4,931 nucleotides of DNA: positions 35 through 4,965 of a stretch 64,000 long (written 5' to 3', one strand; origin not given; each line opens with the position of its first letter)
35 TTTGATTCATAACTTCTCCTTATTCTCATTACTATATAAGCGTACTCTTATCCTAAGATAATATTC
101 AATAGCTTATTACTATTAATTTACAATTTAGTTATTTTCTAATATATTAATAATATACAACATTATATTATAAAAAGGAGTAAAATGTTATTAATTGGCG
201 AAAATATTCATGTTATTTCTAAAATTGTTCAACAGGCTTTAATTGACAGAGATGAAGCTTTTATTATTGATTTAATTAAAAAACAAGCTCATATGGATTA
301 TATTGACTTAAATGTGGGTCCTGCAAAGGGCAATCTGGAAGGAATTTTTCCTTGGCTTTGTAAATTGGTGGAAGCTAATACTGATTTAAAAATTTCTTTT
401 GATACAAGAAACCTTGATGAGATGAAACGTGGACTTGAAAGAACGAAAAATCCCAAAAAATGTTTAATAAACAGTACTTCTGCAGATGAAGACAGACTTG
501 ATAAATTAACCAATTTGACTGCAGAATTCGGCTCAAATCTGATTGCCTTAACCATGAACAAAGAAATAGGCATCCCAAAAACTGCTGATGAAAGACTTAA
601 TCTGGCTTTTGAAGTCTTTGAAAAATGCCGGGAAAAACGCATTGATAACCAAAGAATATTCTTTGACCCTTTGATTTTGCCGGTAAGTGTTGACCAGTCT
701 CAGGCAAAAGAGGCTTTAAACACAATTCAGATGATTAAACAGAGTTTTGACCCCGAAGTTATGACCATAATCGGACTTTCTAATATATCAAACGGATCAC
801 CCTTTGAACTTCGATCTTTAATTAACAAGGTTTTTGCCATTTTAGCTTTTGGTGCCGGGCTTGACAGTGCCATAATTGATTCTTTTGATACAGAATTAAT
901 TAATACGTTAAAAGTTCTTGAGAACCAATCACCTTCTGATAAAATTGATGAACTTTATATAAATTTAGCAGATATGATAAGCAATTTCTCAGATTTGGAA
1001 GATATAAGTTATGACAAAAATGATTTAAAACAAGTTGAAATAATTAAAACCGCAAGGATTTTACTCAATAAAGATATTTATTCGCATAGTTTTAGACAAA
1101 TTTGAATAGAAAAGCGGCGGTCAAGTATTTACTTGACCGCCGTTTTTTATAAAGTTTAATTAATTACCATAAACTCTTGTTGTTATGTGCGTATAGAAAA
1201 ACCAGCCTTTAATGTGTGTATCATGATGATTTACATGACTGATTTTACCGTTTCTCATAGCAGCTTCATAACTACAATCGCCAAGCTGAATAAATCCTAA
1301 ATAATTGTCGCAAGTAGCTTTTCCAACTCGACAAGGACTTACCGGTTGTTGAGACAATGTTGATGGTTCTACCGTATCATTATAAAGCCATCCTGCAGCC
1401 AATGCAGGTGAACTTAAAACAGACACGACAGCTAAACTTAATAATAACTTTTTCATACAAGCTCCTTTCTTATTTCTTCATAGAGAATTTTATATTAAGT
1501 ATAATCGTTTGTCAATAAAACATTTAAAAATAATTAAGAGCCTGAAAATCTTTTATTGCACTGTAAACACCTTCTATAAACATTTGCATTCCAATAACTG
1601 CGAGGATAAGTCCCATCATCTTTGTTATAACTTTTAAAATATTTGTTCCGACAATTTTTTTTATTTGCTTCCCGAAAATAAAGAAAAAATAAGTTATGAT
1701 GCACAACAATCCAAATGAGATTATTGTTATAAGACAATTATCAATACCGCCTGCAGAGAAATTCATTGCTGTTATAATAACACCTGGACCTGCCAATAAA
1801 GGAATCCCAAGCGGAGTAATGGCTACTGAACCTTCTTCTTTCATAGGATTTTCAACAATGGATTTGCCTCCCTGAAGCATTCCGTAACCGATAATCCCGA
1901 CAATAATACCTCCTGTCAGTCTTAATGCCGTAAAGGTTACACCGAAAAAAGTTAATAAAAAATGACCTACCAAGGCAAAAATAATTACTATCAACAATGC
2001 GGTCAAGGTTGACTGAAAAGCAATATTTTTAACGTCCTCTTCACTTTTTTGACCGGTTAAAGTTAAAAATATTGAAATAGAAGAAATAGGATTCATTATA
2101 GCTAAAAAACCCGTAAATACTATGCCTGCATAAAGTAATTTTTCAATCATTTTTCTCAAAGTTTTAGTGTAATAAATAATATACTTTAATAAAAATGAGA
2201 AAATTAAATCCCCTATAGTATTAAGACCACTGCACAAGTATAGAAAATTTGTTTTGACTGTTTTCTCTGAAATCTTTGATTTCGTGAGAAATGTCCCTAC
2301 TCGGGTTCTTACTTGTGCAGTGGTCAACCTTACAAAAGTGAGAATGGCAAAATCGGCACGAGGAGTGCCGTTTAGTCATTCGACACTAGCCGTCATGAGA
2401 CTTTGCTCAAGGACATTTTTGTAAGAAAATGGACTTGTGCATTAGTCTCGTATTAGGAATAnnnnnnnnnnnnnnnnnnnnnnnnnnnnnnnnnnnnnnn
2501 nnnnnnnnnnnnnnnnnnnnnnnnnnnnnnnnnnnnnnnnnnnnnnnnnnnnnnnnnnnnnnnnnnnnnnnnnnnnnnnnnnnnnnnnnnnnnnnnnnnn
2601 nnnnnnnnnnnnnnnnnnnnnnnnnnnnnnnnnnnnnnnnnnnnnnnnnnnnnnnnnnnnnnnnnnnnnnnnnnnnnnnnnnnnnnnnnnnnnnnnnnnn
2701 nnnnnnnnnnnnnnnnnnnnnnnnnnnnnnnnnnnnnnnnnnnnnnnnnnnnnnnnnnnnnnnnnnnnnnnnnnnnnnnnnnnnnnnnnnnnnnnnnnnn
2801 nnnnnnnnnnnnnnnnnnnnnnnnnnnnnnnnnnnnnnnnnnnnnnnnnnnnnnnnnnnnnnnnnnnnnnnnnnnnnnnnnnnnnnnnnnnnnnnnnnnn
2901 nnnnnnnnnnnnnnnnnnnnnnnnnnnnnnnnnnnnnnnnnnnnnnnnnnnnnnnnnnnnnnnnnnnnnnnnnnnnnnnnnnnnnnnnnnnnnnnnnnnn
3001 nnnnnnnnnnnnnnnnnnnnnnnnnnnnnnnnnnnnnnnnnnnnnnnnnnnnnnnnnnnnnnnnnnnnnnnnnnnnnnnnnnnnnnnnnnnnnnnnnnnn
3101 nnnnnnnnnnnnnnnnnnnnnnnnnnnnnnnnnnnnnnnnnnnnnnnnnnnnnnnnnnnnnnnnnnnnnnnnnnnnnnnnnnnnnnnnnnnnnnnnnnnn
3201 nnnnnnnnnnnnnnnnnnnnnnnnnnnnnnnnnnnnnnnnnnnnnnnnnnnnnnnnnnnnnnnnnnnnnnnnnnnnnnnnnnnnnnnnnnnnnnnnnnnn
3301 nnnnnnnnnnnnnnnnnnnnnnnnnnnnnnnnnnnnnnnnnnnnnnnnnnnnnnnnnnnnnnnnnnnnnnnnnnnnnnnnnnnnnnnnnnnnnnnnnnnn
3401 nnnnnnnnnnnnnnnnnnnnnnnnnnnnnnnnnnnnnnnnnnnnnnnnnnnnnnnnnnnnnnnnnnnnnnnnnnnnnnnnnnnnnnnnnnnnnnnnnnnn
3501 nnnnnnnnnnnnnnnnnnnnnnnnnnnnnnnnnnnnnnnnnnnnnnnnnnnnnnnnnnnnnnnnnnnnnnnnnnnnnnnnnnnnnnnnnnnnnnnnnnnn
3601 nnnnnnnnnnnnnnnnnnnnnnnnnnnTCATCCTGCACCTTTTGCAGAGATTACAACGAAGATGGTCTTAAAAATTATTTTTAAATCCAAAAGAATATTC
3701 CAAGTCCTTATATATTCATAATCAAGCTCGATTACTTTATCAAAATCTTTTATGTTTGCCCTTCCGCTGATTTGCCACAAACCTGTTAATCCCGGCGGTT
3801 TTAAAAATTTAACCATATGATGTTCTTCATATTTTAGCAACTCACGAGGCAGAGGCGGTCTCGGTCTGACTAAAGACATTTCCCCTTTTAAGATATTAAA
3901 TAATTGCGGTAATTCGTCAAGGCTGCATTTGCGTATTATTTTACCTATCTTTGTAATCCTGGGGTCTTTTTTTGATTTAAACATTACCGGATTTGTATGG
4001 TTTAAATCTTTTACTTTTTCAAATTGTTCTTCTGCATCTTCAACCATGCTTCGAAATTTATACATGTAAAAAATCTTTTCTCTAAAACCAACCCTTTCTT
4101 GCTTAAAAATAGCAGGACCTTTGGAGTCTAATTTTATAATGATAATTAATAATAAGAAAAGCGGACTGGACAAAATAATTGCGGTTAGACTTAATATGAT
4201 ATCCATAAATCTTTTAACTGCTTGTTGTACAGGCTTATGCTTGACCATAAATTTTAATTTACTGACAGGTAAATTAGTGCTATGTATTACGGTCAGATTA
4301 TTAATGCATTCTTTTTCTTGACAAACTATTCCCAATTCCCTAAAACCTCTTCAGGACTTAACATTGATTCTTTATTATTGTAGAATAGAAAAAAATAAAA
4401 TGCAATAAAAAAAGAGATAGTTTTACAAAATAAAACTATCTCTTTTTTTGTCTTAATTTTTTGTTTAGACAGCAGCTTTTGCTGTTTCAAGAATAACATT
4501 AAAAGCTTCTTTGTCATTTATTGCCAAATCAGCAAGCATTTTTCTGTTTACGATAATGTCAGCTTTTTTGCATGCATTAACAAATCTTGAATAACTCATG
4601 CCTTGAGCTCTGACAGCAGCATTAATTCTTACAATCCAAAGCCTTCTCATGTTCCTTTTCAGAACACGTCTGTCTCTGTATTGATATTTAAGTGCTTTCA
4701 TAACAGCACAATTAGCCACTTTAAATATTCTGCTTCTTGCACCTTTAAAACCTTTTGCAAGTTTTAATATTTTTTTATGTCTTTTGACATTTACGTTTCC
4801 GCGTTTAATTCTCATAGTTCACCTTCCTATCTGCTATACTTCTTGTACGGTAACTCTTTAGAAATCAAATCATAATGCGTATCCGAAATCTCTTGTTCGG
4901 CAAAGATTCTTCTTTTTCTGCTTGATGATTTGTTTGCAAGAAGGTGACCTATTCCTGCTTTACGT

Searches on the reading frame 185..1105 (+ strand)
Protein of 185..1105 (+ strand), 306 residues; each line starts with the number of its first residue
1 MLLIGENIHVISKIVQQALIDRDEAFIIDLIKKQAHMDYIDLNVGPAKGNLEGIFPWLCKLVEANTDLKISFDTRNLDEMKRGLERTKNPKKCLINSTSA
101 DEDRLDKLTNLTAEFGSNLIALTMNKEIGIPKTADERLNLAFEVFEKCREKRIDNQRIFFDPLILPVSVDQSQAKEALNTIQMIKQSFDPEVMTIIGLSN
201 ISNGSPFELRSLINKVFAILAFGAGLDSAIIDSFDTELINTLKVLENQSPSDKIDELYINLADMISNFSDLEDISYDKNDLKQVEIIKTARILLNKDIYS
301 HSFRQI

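Call 44: search_protein_families(library=pfam, proteins=[window:185-1105:+], max_evalue=0.00001)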
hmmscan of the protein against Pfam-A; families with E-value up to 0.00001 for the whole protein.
window:185-1105:+ (306 aa): 1 family
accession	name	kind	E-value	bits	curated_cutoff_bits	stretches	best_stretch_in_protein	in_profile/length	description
PF00809.28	Pterin_bind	-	3.3e-15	56.8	25.5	1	48-231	55-243/244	Pterin binding enzyme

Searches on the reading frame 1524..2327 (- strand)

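Call 44: search_protein_families(library=pfam, proteins=[window:1524-2327:-], max_evalue=0.00001)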
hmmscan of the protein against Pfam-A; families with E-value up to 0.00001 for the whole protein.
window:1524-2327:- (267 aa): 1 family
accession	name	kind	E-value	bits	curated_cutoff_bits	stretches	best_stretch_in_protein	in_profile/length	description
PF01914.23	MarC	-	2.2e-38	132.2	23.9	1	70-256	7-201/203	MarC family integral membrane protein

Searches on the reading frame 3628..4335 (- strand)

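Call 44: search_protein_families(library=pfam, proteins=[window:3628-4335:-], max_evalue=0.00001)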
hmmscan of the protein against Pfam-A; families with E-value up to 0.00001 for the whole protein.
window:3628-4335:- (235 aa): 1 family
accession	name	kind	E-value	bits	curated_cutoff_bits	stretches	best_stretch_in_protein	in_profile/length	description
PF02397.22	Bac_transf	-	8e-66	221.4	27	1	41-229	1-178/179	Bacterial sugar transferase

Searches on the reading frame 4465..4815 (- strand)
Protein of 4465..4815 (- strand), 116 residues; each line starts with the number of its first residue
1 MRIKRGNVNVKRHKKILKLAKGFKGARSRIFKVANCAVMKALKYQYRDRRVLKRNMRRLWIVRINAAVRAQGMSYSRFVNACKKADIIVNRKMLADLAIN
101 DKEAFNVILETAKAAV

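Call 44: search_protein_families(library=pfam, proteins=[window:4465-4815:-], max_evalue=0.00001)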
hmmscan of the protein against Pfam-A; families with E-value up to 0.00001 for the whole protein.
window:4465-4815:- (116 aa): 1 family
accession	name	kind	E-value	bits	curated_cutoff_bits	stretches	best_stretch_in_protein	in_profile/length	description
PF00453.23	Ribosomal_L20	-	1.6e-42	144.4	30.8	1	2-107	1-106/107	Ribosomal protein L20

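Call 49: find_encoding_contigs(protein=window:4465-4815:-, flank=10000, max_places=10)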
Protein window:4465-4815:- (116 aa): 1 contig read that carries it; 1 place shown.
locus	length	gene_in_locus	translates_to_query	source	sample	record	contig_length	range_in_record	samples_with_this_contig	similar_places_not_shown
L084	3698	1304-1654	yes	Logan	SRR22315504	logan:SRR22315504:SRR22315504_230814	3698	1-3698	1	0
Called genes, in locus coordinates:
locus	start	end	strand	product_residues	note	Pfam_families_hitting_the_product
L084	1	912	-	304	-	?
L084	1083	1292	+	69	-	PF01632:Ribosomal_L35p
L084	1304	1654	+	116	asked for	PF00453:Ribosomal_L20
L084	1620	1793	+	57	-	-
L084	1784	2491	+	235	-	PF02397:Bac_transf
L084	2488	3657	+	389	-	-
